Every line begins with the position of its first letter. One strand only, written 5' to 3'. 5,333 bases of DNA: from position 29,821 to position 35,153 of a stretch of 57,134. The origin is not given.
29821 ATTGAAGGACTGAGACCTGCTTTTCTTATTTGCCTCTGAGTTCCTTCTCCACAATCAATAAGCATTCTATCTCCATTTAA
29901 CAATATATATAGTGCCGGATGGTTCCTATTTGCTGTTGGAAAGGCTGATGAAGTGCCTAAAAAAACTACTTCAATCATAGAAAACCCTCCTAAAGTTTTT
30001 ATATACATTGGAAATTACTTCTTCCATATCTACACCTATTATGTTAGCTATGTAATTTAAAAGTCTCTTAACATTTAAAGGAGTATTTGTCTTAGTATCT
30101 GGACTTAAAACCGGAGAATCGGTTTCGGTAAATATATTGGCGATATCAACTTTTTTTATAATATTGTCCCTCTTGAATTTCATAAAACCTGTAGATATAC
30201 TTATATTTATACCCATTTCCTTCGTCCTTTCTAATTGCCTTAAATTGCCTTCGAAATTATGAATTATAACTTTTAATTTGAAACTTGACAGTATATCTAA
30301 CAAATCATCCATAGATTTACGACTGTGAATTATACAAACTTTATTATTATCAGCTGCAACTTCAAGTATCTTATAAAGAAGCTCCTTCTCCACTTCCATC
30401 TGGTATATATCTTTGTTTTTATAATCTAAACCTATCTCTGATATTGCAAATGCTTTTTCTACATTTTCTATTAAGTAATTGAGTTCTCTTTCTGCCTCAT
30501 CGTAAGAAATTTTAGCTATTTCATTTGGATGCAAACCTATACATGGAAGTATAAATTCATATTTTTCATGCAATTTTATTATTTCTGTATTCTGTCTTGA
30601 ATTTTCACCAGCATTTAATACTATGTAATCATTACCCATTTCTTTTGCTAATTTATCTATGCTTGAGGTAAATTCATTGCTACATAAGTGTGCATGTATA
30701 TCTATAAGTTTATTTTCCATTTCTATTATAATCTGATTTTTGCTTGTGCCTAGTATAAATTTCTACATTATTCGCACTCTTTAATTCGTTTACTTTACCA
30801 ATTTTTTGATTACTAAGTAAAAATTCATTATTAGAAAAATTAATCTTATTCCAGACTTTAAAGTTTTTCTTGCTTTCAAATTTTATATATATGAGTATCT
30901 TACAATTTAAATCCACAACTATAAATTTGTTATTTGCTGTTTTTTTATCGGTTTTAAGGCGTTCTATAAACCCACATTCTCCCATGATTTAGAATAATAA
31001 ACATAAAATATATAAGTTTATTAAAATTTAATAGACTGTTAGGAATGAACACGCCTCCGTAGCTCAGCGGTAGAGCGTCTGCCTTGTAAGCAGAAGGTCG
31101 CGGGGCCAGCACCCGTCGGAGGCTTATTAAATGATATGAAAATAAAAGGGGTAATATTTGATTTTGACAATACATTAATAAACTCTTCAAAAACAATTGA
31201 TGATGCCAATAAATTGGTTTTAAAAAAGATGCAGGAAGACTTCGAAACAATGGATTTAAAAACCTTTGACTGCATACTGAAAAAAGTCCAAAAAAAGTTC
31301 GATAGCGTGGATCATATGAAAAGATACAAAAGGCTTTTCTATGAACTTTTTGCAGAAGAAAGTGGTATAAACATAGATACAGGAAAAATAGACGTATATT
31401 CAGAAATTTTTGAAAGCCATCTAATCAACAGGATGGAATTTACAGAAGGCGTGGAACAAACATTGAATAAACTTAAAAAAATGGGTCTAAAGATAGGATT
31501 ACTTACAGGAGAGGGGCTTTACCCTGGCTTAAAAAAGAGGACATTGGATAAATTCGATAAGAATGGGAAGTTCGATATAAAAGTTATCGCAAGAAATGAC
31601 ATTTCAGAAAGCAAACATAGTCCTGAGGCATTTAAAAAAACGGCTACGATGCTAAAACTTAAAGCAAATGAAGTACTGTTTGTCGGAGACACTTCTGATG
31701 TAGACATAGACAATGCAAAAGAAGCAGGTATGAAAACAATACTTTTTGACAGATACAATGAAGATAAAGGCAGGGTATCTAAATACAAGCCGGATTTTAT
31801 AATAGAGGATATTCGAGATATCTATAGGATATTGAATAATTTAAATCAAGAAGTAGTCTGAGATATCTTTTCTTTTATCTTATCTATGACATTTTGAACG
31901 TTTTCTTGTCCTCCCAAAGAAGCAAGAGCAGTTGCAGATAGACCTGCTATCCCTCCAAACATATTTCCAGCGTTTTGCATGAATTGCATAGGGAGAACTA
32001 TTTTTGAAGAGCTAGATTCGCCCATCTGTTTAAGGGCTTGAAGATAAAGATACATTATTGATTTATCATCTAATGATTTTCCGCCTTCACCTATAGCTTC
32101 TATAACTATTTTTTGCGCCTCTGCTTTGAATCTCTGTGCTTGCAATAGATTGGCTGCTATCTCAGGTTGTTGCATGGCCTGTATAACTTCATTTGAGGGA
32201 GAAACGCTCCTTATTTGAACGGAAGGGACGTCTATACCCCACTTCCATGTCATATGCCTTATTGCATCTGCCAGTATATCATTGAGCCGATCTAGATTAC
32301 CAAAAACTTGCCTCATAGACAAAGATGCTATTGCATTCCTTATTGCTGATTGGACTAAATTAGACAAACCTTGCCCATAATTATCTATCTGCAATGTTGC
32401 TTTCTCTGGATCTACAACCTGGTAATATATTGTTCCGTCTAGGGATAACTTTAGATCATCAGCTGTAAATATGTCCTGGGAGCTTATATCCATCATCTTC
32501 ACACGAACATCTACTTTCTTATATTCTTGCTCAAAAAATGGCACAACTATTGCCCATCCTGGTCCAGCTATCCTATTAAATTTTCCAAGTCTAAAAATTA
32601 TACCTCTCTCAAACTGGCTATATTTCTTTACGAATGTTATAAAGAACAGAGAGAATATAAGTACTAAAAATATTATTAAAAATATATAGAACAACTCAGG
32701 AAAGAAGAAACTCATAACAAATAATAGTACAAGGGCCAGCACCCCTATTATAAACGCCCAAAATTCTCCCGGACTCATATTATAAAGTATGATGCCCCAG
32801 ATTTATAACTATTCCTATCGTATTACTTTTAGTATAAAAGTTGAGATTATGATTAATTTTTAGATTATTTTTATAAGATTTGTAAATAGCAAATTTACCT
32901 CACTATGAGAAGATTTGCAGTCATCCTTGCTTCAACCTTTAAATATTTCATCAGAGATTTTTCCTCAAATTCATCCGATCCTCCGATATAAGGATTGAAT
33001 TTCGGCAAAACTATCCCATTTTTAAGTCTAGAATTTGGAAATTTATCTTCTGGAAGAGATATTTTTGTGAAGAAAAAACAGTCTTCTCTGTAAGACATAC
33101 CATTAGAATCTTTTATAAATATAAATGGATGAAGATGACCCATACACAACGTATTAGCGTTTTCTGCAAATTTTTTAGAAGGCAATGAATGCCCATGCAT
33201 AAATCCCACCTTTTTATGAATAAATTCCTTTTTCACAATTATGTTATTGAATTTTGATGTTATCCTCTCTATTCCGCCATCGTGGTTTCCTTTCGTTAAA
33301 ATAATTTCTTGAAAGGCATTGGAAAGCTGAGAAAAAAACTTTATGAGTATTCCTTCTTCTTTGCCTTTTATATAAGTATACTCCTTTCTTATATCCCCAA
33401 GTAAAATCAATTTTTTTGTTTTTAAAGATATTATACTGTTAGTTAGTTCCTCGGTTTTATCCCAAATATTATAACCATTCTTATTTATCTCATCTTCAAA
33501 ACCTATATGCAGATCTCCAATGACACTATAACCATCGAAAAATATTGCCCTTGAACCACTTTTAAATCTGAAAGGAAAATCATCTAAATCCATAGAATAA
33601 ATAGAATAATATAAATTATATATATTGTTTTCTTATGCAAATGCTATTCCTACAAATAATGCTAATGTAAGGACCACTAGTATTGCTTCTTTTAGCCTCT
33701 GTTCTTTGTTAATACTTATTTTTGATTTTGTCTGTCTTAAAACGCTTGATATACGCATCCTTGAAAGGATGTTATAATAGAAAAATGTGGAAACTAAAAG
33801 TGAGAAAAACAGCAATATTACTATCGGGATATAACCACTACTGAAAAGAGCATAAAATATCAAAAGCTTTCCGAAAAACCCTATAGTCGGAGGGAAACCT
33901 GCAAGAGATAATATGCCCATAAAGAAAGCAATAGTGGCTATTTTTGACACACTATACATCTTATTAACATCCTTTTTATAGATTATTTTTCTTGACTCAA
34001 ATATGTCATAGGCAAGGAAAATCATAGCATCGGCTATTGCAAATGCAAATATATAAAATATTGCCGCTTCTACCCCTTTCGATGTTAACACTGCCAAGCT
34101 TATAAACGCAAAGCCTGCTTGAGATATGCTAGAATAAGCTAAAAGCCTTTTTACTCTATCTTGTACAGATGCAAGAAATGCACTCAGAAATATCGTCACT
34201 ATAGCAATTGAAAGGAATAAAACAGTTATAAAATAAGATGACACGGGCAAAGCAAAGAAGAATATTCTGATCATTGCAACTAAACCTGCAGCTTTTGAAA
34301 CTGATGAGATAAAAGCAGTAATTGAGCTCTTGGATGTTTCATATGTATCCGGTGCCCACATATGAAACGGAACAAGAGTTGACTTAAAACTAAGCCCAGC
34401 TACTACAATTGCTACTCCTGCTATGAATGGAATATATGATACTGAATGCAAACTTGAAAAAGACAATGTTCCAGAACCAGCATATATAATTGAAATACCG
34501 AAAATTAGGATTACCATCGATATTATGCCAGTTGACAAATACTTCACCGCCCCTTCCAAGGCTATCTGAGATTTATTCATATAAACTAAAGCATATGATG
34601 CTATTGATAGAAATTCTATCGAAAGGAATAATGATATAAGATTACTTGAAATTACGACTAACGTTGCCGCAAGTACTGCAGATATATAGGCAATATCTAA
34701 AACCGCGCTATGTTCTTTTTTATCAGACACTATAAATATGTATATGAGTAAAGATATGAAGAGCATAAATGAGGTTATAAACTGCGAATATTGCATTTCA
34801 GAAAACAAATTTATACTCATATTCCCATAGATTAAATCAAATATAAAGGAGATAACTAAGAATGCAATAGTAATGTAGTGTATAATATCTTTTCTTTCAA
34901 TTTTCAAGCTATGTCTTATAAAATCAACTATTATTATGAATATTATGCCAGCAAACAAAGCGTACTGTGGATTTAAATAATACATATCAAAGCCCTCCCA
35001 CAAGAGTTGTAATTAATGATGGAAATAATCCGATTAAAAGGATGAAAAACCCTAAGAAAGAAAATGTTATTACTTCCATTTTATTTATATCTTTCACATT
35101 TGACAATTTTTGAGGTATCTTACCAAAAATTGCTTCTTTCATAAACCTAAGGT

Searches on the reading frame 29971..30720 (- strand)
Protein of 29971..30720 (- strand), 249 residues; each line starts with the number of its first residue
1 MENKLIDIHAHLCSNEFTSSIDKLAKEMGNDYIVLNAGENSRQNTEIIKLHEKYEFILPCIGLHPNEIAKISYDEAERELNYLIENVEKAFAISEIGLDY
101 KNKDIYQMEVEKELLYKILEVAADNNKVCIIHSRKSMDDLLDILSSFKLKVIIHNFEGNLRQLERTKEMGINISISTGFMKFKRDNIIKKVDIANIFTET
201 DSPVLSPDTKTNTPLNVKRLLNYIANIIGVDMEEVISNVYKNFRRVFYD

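Call 53: search_protein_families(library=pfam, proteins=[window:29971-30720:-], max_evalue=0.001)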
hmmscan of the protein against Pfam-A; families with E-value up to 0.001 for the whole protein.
window:29971-30720:- (249 aa): 1 family
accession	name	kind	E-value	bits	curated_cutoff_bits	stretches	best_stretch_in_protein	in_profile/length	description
PF01026.27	TatD_DNase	-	2.2e-51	175.2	27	1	6-247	1-252/253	TatD related DNase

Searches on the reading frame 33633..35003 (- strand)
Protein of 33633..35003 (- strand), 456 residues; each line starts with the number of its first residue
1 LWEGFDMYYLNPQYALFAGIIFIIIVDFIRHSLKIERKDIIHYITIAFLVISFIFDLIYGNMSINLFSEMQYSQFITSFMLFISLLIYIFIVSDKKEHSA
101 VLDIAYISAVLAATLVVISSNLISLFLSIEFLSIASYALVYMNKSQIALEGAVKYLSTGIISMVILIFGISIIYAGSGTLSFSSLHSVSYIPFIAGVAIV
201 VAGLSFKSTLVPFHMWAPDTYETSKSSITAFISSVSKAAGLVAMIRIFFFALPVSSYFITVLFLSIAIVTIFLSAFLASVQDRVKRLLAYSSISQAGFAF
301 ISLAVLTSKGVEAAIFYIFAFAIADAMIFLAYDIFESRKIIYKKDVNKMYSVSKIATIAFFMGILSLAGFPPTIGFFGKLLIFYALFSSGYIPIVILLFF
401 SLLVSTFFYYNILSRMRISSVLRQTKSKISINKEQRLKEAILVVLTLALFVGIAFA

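Call 69: search_protein_families(library=pfam, proteins=[window:33633-35003:-], max_evalue=0.0001)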
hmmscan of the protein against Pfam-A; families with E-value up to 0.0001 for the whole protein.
window:33633-35003:- (456 aa): 1 family
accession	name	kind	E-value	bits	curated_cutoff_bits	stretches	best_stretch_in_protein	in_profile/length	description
PF00361.26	Proton_antipo_M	-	1.3e-55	189.1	21.5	1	119-401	1-290/294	NADH:quinone oxidoreductase/Mrp antiporter, TM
